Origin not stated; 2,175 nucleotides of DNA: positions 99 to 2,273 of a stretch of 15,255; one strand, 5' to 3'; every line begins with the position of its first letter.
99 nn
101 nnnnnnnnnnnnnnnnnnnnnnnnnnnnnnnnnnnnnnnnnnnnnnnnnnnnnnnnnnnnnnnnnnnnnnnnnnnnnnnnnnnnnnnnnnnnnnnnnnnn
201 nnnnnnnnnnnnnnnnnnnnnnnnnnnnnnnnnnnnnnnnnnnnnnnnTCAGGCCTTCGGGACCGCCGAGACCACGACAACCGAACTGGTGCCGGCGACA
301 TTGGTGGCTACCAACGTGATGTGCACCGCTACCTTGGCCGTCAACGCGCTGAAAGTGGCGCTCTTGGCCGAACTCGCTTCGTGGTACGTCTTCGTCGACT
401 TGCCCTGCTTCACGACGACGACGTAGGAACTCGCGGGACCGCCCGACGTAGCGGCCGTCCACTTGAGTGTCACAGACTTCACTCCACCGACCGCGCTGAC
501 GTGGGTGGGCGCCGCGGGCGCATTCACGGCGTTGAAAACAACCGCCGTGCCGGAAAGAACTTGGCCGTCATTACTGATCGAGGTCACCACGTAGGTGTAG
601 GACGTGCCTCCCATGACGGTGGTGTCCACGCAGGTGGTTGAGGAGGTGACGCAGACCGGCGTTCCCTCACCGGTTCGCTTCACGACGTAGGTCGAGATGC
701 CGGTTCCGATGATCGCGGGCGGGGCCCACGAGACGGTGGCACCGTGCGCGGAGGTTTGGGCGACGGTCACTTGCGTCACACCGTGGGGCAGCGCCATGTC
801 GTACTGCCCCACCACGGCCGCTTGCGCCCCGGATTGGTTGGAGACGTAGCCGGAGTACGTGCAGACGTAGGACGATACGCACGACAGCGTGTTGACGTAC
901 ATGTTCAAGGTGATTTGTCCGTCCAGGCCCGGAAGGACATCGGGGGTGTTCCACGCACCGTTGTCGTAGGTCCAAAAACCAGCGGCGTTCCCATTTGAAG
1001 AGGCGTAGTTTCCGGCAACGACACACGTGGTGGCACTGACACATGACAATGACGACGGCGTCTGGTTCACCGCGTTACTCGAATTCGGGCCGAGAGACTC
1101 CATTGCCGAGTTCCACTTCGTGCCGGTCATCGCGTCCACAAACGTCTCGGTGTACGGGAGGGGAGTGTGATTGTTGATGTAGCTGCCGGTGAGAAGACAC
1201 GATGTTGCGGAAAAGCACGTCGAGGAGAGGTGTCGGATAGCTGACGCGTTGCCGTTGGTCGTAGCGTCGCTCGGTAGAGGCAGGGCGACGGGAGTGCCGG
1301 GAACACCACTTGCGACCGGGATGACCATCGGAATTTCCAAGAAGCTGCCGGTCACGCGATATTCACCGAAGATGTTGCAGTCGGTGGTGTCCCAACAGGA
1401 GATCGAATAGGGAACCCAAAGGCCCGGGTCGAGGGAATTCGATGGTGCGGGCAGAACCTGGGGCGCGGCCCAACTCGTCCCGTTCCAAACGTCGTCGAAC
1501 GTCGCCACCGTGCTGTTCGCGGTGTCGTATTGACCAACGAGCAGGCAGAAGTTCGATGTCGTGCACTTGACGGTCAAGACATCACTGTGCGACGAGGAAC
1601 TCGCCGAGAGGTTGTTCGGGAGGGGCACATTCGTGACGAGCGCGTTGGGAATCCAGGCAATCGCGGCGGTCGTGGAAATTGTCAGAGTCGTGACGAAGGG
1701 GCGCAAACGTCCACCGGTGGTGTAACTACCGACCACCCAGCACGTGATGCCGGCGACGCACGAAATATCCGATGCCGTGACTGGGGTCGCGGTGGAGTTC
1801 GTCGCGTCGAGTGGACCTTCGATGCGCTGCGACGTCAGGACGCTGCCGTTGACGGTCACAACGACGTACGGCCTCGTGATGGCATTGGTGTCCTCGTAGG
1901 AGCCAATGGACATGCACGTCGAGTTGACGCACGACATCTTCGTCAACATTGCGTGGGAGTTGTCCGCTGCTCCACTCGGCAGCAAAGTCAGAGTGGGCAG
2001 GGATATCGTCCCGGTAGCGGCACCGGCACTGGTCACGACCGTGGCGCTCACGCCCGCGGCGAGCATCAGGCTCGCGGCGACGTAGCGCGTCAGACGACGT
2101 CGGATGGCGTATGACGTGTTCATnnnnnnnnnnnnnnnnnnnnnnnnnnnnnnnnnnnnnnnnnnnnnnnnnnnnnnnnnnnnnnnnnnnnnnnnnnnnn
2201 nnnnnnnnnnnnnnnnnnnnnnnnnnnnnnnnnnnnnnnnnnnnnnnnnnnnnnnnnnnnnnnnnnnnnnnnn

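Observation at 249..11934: Paralogous family of three secreted seven-bladed repeat proteins with one conserved Cys pair per blade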

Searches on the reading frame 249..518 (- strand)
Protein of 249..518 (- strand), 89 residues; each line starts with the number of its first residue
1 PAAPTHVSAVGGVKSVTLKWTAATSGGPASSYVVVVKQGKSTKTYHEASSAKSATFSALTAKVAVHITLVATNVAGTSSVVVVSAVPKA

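Call 52: search_protein_families(library=pfam, proteins=[window:249-518:-], max_evalue=0.01)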
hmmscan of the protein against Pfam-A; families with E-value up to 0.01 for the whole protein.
window:249-518:- (89 aa): 1 family
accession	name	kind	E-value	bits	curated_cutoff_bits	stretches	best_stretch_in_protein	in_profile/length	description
PF00041.27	fn3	-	1.2e-05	25.8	25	1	3-78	2-75/84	Fibronectin type III domain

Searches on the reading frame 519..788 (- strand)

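Call 52: search_protein_families(library=pfam, proteins=[window:519-788:-], max_evalue=0.01)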
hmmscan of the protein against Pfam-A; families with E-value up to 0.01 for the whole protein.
window:519-788:- (90 aa): 1 family
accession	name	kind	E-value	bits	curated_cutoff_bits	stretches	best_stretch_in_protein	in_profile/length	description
PF00041.27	fn3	-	4.8e-05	23.9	25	1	4-76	3-74/84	Fibronectin type III domain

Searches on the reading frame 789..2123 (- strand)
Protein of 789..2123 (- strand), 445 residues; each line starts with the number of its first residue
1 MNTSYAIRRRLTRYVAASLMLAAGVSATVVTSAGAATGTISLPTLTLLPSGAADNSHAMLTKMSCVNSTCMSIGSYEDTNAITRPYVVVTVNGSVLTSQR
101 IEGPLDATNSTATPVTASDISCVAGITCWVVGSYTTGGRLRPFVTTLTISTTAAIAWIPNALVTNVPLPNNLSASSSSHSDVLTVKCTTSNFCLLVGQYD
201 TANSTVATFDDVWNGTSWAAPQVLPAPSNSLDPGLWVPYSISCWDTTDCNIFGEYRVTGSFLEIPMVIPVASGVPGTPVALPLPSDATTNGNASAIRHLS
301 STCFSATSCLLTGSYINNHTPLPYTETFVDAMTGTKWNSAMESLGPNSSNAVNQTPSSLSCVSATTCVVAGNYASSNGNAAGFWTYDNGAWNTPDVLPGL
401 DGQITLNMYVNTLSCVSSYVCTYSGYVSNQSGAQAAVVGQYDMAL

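Call 7: search_solved_structures(query=window:789-2123:-, max_evalue=10)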
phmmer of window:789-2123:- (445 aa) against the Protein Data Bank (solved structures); distinct sequences matched with E-value up to 10: 0.

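Call 9: find_homologous_proteins(query=window:789-2123:-, max_evalue=0.001)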
Query window:789-2123:- (445 aa): 27 proteins with E <= 0.001 among 8000 candidates.
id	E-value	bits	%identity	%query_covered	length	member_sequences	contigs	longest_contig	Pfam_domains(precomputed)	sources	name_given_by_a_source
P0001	1.7e-285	964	99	100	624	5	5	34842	PF00041.28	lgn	-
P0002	8.9e-255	863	88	100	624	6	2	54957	PF00041.28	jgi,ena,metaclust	metaclust:\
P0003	1.7e-158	546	59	100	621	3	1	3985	PF00041.28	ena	-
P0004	1.9e-28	118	27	78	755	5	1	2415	-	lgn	-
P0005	1.3e-26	112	27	85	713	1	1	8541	PF10708.15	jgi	jgi:hypothetical protein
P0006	2.0e-25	108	26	89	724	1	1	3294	-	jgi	jgi:hypothetical protein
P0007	3.5e-25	107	27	73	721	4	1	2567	-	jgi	jgi:hypothetical protein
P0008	6.3e-23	99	29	44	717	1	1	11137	-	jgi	jgi:hypothetical protein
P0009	1.4e-20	92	29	44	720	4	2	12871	-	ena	-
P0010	3.8e-19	87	30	73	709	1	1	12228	-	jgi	jgi:hypothetical protein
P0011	4.6e-18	83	25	69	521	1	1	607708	-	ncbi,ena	-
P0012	6.0e-18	83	29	44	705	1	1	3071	-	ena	-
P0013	6.1e-18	83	27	95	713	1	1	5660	-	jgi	jgi:hypothetical protein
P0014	1.1e-16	79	25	82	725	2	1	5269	-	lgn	-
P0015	1.6e-16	78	25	95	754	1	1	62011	-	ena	-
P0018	1.7e-14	72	24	82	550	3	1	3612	PF10708.15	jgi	jgi:hypothetical protein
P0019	2.6e-13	68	25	73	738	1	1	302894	PF10708.15,PF19565.5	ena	-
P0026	3.1e-6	44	28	57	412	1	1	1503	PF10708.15,PF19565.5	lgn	-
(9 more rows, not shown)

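Call 21: find_encoding_contigs(protein=P0002, flank=10000, max_places=3)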
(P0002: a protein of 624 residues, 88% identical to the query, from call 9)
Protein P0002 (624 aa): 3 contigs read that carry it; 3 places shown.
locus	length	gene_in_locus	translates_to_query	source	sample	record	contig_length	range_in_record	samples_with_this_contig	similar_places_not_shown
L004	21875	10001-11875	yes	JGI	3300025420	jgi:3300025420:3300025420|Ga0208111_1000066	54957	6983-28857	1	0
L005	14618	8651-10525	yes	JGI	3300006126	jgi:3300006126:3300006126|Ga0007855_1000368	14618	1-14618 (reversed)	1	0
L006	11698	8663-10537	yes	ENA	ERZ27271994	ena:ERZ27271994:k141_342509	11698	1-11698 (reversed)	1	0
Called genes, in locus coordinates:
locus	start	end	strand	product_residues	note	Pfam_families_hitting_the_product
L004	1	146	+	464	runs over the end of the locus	-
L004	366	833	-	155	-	-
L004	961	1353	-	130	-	-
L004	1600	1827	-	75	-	-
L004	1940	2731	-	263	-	PF13622:4HBT_3, PF20789:4HBT_3C, PF02551:Acyl_CoA_thio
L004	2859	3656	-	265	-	PF13622:4HBT_3, PF20789:4HBT_3C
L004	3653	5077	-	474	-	PF07690:MFS_1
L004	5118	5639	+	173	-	PF01638:HxlR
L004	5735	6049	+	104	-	-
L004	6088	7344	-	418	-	-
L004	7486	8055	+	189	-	PF10708:DUF2510 (weak)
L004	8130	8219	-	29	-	-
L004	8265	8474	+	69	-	-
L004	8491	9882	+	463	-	PF01145:Band_7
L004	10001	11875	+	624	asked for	PF00041:fn3 (weak)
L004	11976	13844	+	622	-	PF22807:TrAA12 (faint), PF25021:TEN_NHL (faint), PF01436:NHL (faint), PF06739:SBBP (faint), PF08450:SGL (faint)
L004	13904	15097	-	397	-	PF01636:APH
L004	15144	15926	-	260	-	PF00106:adh_short, PF13561:adh_short_C2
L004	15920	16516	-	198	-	-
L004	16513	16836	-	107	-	PF00543:P-II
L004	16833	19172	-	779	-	PF10070:DabA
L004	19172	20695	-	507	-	PF00361:Proton_antipo_M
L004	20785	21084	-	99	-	PF01978:TrmB (weak), PF12802:MarR_2 (weak), PF13412:HTH_24 (weak)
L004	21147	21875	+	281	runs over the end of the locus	PF20376:DUF6671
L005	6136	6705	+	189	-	PF10708:DUF2510 (weak)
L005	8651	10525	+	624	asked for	PF00041:fn3 (weak)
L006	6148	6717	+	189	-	PF10708:DUF2510 (weak)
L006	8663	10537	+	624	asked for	PF00041:fn3 (weak)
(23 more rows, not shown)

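Call 27: predict_structure(alignment_id=A1)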
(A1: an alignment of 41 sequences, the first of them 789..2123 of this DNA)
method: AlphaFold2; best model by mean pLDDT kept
length: 445 residues; sequences in the alignment: 41
mean_pLDDT: 83.7   pTM: 0.84
mean pLDDT of the five models: 83.7, 83.6, 83.4, 82.4, 80.9
residues with pLDDT >= 90: 230; 70-90: 140; 50-70: 32; < 50: 43
segments of 3 or more residues with pLDDT < 50: 1-3, 5-36, 346-348, 401-403
pLDDT, mean of each block of 10 residues (from residue 1): 47 45 40 54 90 92 93 96 95 90 88 90 88 93 90 64 82 94 96 96 93 93 93 88 97 92 92 94 85 71 94 86 81 88 61 83 91 79 86 77 69 86 92 92 74
secondary structure, 60 per line:
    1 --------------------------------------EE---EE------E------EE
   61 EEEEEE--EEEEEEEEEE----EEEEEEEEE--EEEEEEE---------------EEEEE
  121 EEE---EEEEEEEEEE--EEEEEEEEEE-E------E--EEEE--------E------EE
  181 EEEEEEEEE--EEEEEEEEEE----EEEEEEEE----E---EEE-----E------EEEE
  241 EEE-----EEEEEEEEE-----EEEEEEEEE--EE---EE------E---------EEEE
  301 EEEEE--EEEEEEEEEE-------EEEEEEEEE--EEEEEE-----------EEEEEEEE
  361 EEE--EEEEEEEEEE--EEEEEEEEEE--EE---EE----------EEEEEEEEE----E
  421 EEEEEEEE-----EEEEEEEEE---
elements in order: E59-66 E69-78 E83-91 E94-100 E116-123 E127-136 E139-148 E160-163 E179-189 E192-201 E206-213 E222-224 E237-243 E249-257 E263-271 E297-305 E308-317 E325-333 E336-341 E353-363 E366-375 E378-387 E407-415 E420-428 E434-442

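Call 30: fold_search(model_id=the predicted structure, library=pdb)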
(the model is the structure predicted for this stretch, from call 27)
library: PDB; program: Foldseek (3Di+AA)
matches with E <= 10: 1110; with E <= 0.001: 290
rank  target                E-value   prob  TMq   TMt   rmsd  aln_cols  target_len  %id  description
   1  7roo                  5.4e-10  1.00  0.62  0.44   5.7       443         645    8  Crystal structure of Friedel-Crafts alkylating enzyme CylK from Cylindospermum licheniforme with bromide (released 2022-03-23)
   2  7ron                  7.5e-10  1.00  0.60  0.44   5.6       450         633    9  Crystal structure of the Friedel-Crafts alkylating enzyme CylK from Cylindospermum licheniforme (released 2022-03-23)
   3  6mrx_D                2.4e-07  1.00  0.43  0.38   7.3       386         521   11  Sialidase26 apo (released 2019-10-02)
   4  1mz6                  2.9e-07  1.00  0.45  0.34   6.9       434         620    9  Trypanosoma rangeli sialidase in complex with the inhibitor DANA (released 2002-10-16)
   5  6mnj_A                3.5e-07  1.00  0.45  0.40   7.1       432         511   10  Hadza microbial sialidase Hz136 (released 2019-10-02)
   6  3b69                  3.7e-07  1.00  0.46  0.34   7.1       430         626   10  T cruzi Trans-sialidase complex with benzoylated NANA derivative (released 2008-05-13)
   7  1ms1_A                4.2e-07  1.00  0.47  0.35   7.3       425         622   10  Monoclinic form of Trypanosoma cruzi trans-sialidase, in complex with 3-deoxy-2,3-dehydro-N-acetylneuraminic acid (DAN (released 2003-03-25)
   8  4fj6_A                4.4e-07  1.00  0.43  0.38   6.5       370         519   10  Crystal structure of a glycoside hydrolase family 33, candidate sialidase (BDI_2946) from Parabacteroides distasonis A (released 2012-07-25)
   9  3pjq_A                4.4e-07  1.00  0.45  0.34   6.7       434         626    8  Trypanosoma cruzi trans-sialidase-like inactive isoform (including the natural mutation Tyr342His) in complex with lac (released 2011-06-08)
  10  4q6k_A                4.6e-07  1.00  0.46  0.40   6.8       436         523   10  Crystal structure of a putative neuraminidase (BACCAC_01090) from Bacteroides caccae ATCC 43185 at 1.90 A resolution ( (released 2014-10-01)
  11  4fj6_C                4.9e-07  1.00  0.45  0.40   6.7       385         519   11  Crystal structure of a glycoside hydrolase family 33, candidate sialidase (BDI_2946) from Parabacteroides distasonis A (released 2012-07-25)
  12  4h5i_A                5.1e-07  1.00  0.49  0.60   6.1       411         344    8  Crystal Structure of the Guanine Nucleotide Exchange Factor Sec12 (P1 form) (released 2012-11-07)
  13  1ms9_A                5.1e-07  1.00  0.45  0.34   6.9       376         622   10  Triclinic form of Trypanosoma cruzi trans-sialidase, in complex with lactose (released 2003-03-25)
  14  6myv_C                5.3e-07  1.00  0.43  0.37   7.0       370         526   10  Sialidase26 co-crystallized with DANA-Gc (released 2019-10-02)
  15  1ms5_A                5.6e-07  1.00  0.44  0.34   6.7       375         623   10  Triclinic form of Trypanosoma cruzi trans-sialidase, soaked with N-acetylneuraminyl-a-2,3-thio-galactoside (NA-S-Gal) (released 2003-03-25)
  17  6mrv_A                7.1e-07  1.00  0.45  0.39   6.7       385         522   11  Sialidase26 co-crystallized with DANA (released 2019-10-02)
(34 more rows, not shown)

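Call 53: search_protein_representatives(alignment_id=A1)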
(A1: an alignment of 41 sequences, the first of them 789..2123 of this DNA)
Query: 41 sequences, 574 profile positions. Proteins with E-value up to 0.001 (for the whole library): 38299; up to 1e-10: 27220; up to 1e-30: 13312. The best 150 are listed.
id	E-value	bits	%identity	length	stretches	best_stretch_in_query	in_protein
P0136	0.0e+00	1195.1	-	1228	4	49-383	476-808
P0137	0.0e+00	1029.8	-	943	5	52-371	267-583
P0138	0.0e+00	1012.4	-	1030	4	47-558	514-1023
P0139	2.2e-297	1004.1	-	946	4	9-381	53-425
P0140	3.6e-297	1003.3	-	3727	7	52-355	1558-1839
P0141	4.4e-293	989.8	-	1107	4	50-522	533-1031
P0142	5.5e-286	966.4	-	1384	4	47-411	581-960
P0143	8.3e-283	955.9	-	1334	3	52-499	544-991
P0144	2.0e-281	951.3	-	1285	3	38-382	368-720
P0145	1.6e-278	941.7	-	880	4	49-384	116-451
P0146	1.2e-273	925.6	-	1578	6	53-436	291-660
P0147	4.9e-270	913.7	-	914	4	8-425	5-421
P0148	1.4e-268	909.0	-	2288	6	45-486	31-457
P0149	5.1e-261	884.0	-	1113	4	47-375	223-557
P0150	4.4e-258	874.3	-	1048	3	50-436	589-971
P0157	8.7e-238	807.3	-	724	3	3-372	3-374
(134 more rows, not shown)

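Call 54: search_protein_families(library=pfam, proteins=[P0136, P0137, P0139, P0147, P0157, P0019, P0005, P0026], max_evalue=0.01)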
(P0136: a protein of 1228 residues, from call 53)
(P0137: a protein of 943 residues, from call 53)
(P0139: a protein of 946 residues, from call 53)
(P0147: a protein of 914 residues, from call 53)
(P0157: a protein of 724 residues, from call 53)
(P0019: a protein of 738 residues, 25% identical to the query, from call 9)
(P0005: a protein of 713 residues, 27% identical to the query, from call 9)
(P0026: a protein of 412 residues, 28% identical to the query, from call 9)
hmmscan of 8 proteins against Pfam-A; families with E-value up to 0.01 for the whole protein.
P0136 (1228 aa): 0 families

P0137 (943 aa): 0 families

P0139 (946 aa): 0 families

P0147 (914 aa): 0 families

P0157 (724 aa): 0 families

P0019 (738 aa): 2 families
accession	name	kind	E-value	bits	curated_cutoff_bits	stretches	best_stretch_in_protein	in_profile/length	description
PF19565.4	DUF6087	-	4.1e-09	37.1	27.1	0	52-105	21-73/99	Family of unknown function (DUF6087)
PF10708.14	DUF2510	-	2.5e-06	27.5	24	0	236-250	17-31/35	Protein of unknown function (DUF2510)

P0005 (713 aa): 1 family
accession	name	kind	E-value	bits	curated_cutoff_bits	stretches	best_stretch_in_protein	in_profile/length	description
PF10708.14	DUF2510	-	7.1e-06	26.1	24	0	220-236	17-33/35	Protein of unknown function (DUF2510)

P0026 (412 aa): 2 families
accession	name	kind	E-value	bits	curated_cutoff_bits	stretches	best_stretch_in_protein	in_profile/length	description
PF10708.14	DUF2510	-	7.7e-11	42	24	0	132-147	17-32/35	Protein of unknown function (DUF2510)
PF19565.4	DUF6087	-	2.3e-07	31.4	27.1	0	77-90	45-58/99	Family of unknown function (DUF6087)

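Call 55: search_protein_families(library=ncbifam, proteins=[P0136, P0137, P0139, P0147, P0157, P0019, P0005, P0026], max_evalue=0.01)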
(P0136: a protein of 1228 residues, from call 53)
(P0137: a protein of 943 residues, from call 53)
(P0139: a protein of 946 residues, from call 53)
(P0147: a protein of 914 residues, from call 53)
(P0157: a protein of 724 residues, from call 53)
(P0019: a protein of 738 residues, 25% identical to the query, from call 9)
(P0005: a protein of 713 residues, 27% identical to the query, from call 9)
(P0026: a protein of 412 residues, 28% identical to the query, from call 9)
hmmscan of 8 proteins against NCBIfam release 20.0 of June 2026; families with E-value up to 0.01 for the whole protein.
P0136 (1228 aa): 1 family
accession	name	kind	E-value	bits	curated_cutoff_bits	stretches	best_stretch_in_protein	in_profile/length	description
NF040485.1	ZirU_fam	subfamily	1.1e-06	29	100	1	938-1079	55-209/210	ZirU family protein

P0137 (943 aa): 2 families
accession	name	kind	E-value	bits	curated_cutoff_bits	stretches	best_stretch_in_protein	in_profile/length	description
NF052348.1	beta_propeller_lectin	domain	8.1e-07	28.4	200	1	577-707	20-193/337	beta propeller lectin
NF053838.1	hit_Bd0108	equivalog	0.002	18.6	40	0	68-112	13-55/94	predatory lifecycle switch protein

P0139 (946 aa): 0 families

P0147 (914 aa): 0 families

P0157 (724 aa): 1 family
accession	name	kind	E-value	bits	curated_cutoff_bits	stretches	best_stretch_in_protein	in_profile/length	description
NF040663.1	salivaricin_M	equivalog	0.00016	21.3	60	0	364-380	19-35/57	salivaricin M family lantibiotic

P0019 (738 aa): 0 families

P0005 (713 aa): 0 families

P0026 (412 aa): 0 families

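Call 61: search_solved_structures(query=A1, max_evalue=0.01)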
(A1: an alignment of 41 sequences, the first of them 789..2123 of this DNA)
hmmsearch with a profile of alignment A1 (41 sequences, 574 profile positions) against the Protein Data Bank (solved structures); distinct sequences matched with E-value up to 0.01: 0.

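Call 63: search_protein_families(library=pfam, proteins=[L004:6088-7344:-, L004:7486-8055:+], max_evalue=1)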
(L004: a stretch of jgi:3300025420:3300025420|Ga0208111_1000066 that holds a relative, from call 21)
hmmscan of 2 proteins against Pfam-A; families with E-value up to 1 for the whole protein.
L004:6088-7344:- (418 aa): 1 family
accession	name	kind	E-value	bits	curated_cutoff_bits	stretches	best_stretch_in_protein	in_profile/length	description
PF20237.3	DUF6594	-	0.18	12.1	30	1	264-349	97-171/238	Family of unknown function (DUF6594)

L004:7486-8055:+ (189 aa): 2 families
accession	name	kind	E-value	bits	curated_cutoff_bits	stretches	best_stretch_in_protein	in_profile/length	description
PF10708.14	DUF2510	-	9.9e-07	28.8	24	1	9-30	1-23/35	Protein of unknown function (DUF2510)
PF11384.13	DUF3188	-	0.81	9.8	24.6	0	74-105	11-43/50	Protein of unknown function (DUF3188)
